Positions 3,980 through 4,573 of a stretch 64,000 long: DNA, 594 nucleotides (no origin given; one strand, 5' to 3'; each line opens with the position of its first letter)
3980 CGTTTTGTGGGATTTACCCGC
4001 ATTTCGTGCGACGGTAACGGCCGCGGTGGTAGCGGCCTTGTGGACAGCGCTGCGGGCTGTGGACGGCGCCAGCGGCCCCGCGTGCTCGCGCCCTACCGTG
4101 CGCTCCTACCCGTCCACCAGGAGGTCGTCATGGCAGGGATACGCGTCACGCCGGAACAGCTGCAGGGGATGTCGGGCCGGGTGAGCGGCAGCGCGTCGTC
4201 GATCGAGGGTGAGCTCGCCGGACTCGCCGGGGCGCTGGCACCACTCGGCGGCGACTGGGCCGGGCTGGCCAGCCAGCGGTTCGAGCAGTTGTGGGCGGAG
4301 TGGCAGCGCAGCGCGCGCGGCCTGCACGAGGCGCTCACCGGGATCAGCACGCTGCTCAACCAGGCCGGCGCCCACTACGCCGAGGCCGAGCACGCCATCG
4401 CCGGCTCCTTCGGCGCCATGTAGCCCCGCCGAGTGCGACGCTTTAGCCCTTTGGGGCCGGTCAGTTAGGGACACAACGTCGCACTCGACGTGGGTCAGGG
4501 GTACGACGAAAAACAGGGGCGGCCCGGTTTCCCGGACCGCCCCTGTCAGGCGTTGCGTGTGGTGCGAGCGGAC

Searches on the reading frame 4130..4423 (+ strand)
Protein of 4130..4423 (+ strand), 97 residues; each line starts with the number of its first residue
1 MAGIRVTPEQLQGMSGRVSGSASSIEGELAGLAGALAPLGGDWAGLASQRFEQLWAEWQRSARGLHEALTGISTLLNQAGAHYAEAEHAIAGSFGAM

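Call 93: search_protein_families(library=pfam, proteins=[window:4130-4423:+], max_evalue=0.01)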
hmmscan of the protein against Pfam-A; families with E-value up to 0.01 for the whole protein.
window:4130-4423:+ (97 aa): 3 families
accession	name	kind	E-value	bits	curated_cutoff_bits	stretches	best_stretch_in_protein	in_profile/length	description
PF06013.18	WXG100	-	6.7e-22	78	27.3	1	4-87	2-85/86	Proteins of 100 residues with WXG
PF10824.14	T7SS_ESX_EspC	-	2.4e-06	28.3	23.5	1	4-95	5-99/100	Excreted virulence factor EspC, type VII ESX diderm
PF00934.25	PE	-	0.0017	19.1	22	1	5-89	2-90/91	PE family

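Call 95: find_homologous_proteins(query=window:4130-4423:+, max_evalue=1e-20)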
Query window:4130-4423:+ (97 aa): 165 proteins with E <= 1e-20 among 184 candidates; the best 120 are listed.
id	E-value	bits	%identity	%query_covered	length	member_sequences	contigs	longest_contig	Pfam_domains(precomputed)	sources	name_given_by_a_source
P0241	2.3e-52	193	98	100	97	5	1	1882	PF06013.19,PF10824.15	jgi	jgi:WXG100 family type VII secretion target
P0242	1.0e-47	178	89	100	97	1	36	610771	PF06013.19,PF10824.15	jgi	jgi:WXG100 family type VII secretion target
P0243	1.5e-47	177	91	100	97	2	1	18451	PF06013.19,PF10824.15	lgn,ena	-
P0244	2.3e-47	177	89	100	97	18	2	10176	PF06013.19,PF10824.15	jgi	jgi:WXG100 family type VII secretion target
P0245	8.2e-46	172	86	100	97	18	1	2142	PF06013.19,PF10824.15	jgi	jgi:WXG100 family type VII secretion target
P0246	4.8e-45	169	89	100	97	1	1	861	PF06013.19,PF10824.15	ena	-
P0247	4.1e-43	163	84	100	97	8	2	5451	PF06013.19,PF10824.15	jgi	jgi:WXG100 family type VII secretion target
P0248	1.2e-42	162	84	100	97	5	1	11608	PF06013.19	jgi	jgi:WXG100 family type VII secretion target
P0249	9.3e-42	159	84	97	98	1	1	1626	PF06013.19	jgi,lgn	jgi:WXG100 family type VII secretion target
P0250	1.6e-41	158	84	100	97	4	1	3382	PF06013.19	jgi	jgi:WXG100 family type VII secretion target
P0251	4.6e-41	156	81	100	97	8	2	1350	PF06013.19,PF10824.15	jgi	jgi:6 kDa early secretory antigenic target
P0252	5.0e-41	156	80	100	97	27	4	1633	PF06013.19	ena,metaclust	metaclust:\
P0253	6.9e-41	156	79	100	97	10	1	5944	PF06013.19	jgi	jgi:WXG100 family type VII secretion target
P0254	1.4e-40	155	79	100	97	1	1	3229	PF06013.19,PF10824.15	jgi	-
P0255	1.5e-40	155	80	100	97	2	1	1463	PF06013.19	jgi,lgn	jgi:WXG100 family type VII secretion target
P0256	1.6e-40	155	80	100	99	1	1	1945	PF06013.19,PF10824.15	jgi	jgi:WXG100 family type VII secretion target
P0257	2.0e-40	154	79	100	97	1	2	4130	PF06013.19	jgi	jgi:6 kDa early secretory antigenic target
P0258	2.1e-40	154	79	100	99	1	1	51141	PF06013.19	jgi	jgi:WXG100 family type VII secretion target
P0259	2.2e-40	154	80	100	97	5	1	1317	PF06013.19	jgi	jgi:WXG100 family type VII secretion target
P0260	2.3e-40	154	78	100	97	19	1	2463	PF06013.19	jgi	jgi:WXG100 family type VII secretion target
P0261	2.4e-40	154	79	100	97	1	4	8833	PF06013.19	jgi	jgi:WXG100 family type VII secretion target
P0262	2.7e-40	154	79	100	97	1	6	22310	PF06013.19,PF10824.15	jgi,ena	-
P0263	3.0e-40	154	79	100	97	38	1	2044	PF06013.19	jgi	-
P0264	4.0e-40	154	78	100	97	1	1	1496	PF06013.19,PF10824.15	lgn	-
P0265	4.8e-40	153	78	100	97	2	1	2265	PF06013.19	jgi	jgi:WXG100 family type VII secretion target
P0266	4.9e-40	153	78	100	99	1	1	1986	PF06013.19,PF10824.15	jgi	jgi:WXG100 family type VII secretion target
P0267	4.9e-40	153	77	100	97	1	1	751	PF06013.19,PF10824.15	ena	-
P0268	6.1e-40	153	79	100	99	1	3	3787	PF06013.19,PF10824.15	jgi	jgi:WXG100 family type VII secretion target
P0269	7.5e-40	153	80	100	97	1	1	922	PF06013.19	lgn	-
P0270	9.1e-40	152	79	100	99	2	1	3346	PF06013.19,PF10824.15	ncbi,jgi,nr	ncbi:MAG: hypothetical protein QOJ31_781 [Gaiellales bacterium]|jgi:WXG100 family type VII secretion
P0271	9.7e-40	152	79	100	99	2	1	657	PF06013.19,PF10824.15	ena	-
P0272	1.0e-39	152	77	100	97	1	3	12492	PF06013.19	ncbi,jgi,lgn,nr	ncbi:MAG TPA: WXG100 family type VII secretion target [Mycobacteriales bacterium]|jgi:WXG100 family 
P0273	1.1e-39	152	78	100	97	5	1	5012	PF06013.19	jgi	jgi:6 kDa early secretory antigenic target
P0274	1.3e-39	152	79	100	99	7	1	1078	PF06013.19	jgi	jgi:WXG100 family type VII secretion target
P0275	1.7e-39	152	79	100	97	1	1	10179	PF06013.19,PF10824.15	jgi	jgi:6 kDa early secretory antigenic target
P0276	1.9e-39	151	78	100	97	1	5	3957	PF06013.19,PF10824.15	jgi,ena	-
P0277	2.4e-39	151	78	100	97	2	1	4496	PF06013.19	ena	-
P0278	5.3e-39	150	77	100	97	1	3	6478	PF06013.19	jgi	jgi:WXG100 family type VII secretion target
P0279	7.0e-39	150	76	100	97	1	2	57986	PF06013.19,PF10824.15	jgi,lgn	jgi:WXG100 family type VII secretion target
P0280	7.1e-39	149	77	100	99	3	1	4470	PF06013.19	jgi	jgi:WXG100 family type VII secretion target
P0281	8.6e-39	149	76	100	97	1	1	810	PF06013.19,PF10824.15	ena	-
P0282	9.6e-39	149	77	100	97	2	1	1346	PF06013.19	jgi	jgi:6 kDa early secretory antigenic target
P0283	1.0e-38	149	77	100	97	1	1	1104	PF06013.19,PF10824.15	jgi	jgi:WXG100 family type VII secretion target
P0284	1.5e-38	148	77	100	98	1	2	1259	PF06013.19,PF10824.15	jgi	jgi:ESAT-6 family protein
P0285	1.9e-38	148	76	100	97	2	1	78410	PF06013.19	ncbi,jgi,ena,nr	ncbi:MAG TPA: WXG100 family type VII secretion target [Mycobacteriales bacterium]|nr:WXG100 family t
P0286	2.1e-38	148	77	100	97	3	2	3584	PF06013.19,PF10824.15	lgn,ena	-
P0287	3.0e-38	147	77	100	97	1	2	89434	PF06013.19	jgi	jgi:6 kDa early secretory antigenic target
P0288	3.9e-38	147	77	100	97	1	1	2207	PF06013.19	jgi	jgi:WXG100 family type VII secretion target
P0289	5.3e-38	147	76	100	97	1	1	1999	PF06013.19,PF10824.15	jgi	jgi:WXG100 family type VII secretion target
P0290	7.3e-38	146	77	100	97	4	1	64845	PF06013.19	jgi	jgi:WXG100 family type VII secretion target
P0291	8.0e-38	146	75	100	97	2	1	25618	PF06013.19,PF10824.15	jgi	jgi:WXG100 family type VII secretion target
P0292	9.6e-38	146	75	100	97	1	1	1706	PF06013.19,PF10824.15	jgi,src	-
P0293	1.0e-37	146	76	100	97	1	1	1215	PF06013.19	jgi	jgi:WXG100 family type VII secretion target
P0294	1.1e-37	146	76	100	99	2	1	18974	PF06013.19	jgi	jgi:WXG100 family type VII secretion target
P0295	1.3e-37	145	76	100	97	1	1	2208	PF06013.19,PF10824.15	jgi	jgi:WXG100 family type VII secretion target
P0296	1.4e-37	145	76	100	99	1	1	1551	PF06013.19,PF10824.15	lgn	-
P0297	2.9e-37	144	73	100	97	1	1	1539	PF06013.19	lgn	-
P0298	3.4e-37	144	77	99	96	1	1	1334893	PF06013.19,PF10824.15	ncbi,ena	-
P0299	3.9e-37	144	75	100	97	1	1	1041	PF06013.19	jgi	jgi:6 kDa early secretory antigenic target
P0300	4.3e-37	144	73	100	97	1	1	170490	PF06013.19,PF10824.15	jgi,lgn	jgi:WXG100 family type VII secretion target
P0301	5.9e-37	143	73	100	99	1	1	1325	PF06013.19,PF10824.15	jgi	jgi:WXG100 family type VII secretion target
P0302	7.5e-37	143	74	100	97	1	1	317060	PF06013.19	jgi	jgi:6 kDa early secretory antigenic target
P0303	8.5e-37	143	76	100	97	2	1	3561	PF06013.19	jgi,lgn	jgi:WXG100 family type VII secretion target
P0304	1.1e-36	143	73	100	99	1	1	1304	PF06013.19,PF10824.15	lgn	-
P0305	5.3e-36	140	73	100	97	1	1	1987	PF06013.19,PF10824.15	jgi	jgi:WXG100 family type VII secretion target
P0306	6.7e-36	140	72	97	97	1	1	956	PF06013.19,PF10824.15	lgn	-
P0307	7.6e-36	140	72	100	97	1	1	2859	PF06013.19,PF10824.15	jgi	jgi:WXG100 family type VII secretion target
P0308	1.7e-35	139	72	100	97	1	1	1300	PF06013.19,PF10824.15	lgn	-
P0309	3.0e-35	138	74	98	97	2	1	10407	PF06013.19,PF10824.15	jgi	jgi:WXG100 family type VII secretion target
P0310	5.1e-35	137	74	100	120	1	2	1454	PF06013.19,PF10824.15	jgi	jgi:WXG100 family type VII secretion target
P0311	1.4e-34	136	71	97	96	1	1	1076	PF06013.19,PF10824.15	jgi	jgi:WXG100 family type VII secretion target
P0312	1.7e-34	135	72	98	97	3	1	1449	PF06013.19,PF10824.15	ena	-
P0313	2.0e-34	135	72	98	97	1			PF06013.19,PF10824.15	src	-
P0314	2.2e-34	135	71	100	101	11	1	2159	PF06013.19,PF10824.15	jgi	jgi:WXG100 family type VII secretion target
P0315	4.5e-34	134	72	98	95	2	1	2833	PF06013.19,PF10824.15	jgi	jgi:WXG100 family type VII secretion target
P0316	6.2e-34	134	72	100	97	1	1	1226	PF06013.19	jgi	jgi:WXG100 family type VII secretion target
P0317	6.5e-34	134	72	100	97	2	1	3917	PF06013.19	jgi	jgi:WXG100 family type VII secretion target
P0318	7.1e-34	133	72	100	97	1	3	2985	PF06013.19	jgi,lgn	jgi:WXG100 family type VII secretion target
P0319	1.1e-32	130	69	100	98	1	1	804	PF06013.19,PF10824.15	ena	-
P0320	1.4e-32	129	67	98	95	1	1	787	PF06013.19,PF10824.15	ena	-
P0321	1.5e-32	129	72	98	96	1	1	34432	PF06013.19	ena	-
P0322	2.2e-32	129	69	97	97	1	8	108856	PF06013.19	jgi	jgi:WXG100 family type VII secretion target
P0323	2.2e-32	129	71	98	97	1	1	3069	PF06013.19,PF10824.15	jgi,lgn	jgi:WXG100 family type VII secretion target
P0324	2.3e-32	129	68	98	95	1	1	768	PF06013.19,PF10824.15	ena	-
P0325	4.4e-32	128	70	100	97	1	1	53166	PF06013.19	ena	-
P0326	7.9e-32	127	70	97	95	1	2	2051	PF06013.19,PF10824.15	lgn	-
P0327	8.4e-32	127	67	98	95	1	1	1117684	PF06013.19,PF10824.15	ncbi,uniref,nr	ncbi:WXG100 family type VII secretion target [Vallicoccus soli]|uniref:ESAT-6-like protein n=1 Tax=V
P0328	1.1e-31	127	66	98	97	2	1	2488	PF06013.19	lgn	-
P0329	1.2e-31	126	68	98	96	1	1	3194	PF06013.19,PF10824.15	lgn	-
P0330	1.2e-31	126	67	100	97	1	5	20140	PF06013.19,PF10824.15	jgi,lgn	jgi:WXG100 family type VII secretion target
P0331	1.6e-31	126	66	100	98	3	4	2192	PF06013.19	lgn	-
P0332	2.2e-31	126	65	98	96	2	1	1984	PF06013.19,PF10824.15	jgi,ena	jgi:WXG100 family type VII secretion target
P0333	3.5e-31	125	68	98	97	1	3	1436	PF06013.19,PF10824.15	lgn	-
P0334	6.5e-31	124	90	63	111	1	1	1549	PF06013.19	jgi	jgi:WXG100 family type VII secretion target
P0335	1.5e-30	123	67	97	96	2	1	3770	PF06013.19,PF10824.15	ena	-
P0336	5.4e-30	121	64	97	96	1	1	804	PF06013.19,PF10824.15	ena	-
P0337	5.9e-30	121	66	97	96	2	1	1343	PF06013.19,PF10824.15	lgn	-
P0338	1.7e-29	119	64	97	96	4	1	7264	PF06013.19,PF10824.15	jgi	jgi:WXG100 family type VII secretion target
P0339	2.3e-29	119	60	98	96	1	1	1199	PF06013.19,PF10824.15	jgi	jgi:WXG100 family type VII secretion target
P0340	2.5e-29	119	63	96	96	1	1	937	PF06013.19,PF10824.15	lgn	-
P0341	4.7e-29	118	65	97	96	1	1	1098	PF06013.19,PF10824.15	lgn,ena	-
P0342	5.1e-29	118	66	97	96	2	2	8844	PF06013.19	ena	-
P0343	5.3e-29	118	60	96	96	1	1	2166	PF06013.19,PF10824.15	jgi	jgi:WXG100 family type VII secretion target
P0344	5.7e-29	118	61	97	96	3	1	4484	PF06013.19,PF10824.15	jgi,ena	-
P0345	9.3e-29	117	64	98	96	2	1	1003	PF06013.19,PF10824.15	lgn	-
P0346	1.1e-28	117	61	99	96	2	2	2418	PF06013.19,PF10824.15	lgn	-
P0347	1.7e-28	116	66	82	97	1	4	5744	PF06013.19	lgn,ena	-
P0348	2.6e-28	116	64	98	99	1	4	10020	PF06013.19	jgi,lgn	-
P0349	2.6e-28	116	65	95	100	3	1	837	PF06013.19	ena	-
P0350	3.1e-28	115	64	97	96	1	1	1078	PF06013.19,PF10824.15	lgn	-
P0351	5.6e-28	115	64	97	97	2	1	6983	PF06013.19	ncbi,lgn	-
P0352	6.5e-28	114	64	97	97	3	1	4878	PF06013.19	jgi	jgi:WXG100 family type VII secretion target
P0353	8.5e-28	114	63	97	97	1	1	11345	PF06013.19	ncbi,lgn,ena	-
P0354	1.1e-27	114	63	98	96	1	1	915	PF06013.19,PF10824.15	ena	-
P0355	3.3e-27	112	58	98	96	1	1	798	PF06013.19,PF10824.15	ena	-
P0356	5.6e-27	111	63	97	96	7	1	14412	PF06013.19,PF10824.15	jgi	jgi:WXG100 family type VII secretion target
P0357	6.5e-27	111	76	77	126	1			PF06013.19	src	-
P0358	1.1e-26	110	59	99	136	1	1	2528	PF06013.19,PF10824.15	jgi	jgi:6 kDa early secretory antigenic target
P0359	1.2e-26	110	63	97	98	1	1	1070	PF06013.19,PF10824.15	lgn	-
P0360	2.8e-26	109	64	97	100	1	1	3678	PF06013.19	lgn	-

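Call 96: find_encoding_contigs(protein=P0241, flank=1500, max_places=2)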
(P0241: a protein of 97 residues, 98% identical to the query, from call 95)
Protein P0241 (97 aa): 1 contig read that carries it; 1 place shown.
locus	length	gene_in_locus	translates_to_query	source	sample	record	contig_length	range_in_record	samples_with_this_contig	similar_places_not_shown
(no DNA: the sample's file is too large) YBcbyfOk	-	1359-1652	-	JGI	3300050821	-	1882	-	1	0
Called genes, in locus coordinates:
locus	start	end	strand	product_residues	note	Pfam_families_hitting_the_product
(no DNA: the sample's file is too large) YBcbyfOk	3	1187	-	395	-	?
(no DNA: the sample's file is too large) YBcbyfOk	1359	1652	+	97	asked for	PF06013:WXG100, PF10824:T7SS_ESX_EspC (faint)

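Call 97: find_encoding_contigs(protein=P0243, flank=1500, max_places=2)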
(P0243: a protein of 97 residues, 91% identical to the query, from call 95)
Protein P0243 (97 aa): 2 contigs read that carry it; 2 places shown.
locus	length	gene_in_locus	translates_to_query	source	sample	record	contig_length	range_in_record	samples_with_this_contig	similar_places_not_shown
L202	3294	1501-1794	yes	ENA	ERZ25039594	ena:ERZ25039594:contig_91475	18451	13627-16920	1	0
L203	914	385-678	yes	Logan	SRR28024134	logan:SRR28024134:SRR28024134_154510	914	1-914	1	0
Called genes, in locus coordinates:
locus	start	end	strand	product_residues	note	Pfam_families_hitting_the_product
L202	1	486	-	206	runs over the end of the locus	-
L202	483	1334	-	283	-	-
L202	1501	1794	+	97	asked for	PF06013:WXG100, PF10824:T7SS_ESX_EspC (faint)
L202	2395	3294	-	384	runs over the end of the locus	PF00118:Cpn60_TCP1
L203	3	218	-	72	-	?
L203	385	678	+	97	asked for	PF06013:WXG100, PF10824:T7SS_ESX_EspC (faint)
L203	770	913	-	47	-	?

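Call 98: find_encoding_contigs(protein=P0242, flank=1500, max_places=4)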
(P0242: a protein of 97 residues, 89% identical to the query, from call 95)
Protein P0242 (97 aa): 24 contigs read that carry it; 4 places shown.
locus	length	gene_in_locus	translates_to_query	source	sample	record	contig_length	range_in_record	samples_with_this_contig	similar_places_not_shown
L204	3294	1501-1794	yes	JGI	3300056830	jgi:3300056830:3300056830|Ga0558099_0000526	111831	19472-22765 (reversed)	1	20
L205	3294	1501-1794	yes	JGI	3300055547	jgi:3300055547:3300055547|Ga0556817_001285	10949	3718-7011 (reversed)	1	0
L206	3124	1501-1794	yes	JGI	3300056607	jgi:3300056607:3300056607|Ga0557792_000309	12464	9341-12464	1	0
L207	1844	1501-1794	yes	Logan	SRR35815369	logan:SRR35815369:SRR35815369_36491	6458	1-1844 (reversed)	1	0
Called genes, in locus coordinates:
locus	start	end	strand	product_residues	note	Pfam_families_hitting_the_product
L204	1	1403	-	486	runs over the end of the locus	PF00702:Hydrolase, PF12710:HAD, PF13419:HAD_2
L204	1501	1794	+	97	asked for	PF06013:WXG100, PF10824:T7SS_ESX_EspC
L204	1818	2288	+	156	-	PF18029:Glyoxalase_6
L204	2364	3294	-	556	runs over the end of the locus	PF00118:Cpn60_TCP1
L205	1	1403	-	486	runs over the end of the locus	PF00702:Hydrolase, PF12710:HAD, PF13419:HAD_2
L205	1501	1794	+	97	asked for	PF06013:WXG100, PF10824:T7SS_ESX_EspC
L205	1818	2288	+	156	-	PF18029:Glyoxalase_6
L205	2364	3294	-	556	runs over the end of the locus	PF00118:Cpn60_TCP1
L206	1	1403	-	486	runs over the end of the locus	PF00702:Hydrolase, PF12710:HAD, PF13419:HAD_2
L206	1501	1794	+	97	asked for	PF06013:WXG100, PF10824:T7SS_ESX_EspC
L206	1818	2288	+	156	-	PF18029:Glyoxalase_6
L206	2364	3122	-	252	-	?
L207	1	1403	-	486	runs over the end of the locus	PF00702:Hydrolase, PF12710:HAD, PF13419:HAD_2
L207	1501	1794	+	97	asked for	PF06013:WXG100, PF10824:T7SS_ESX_EspC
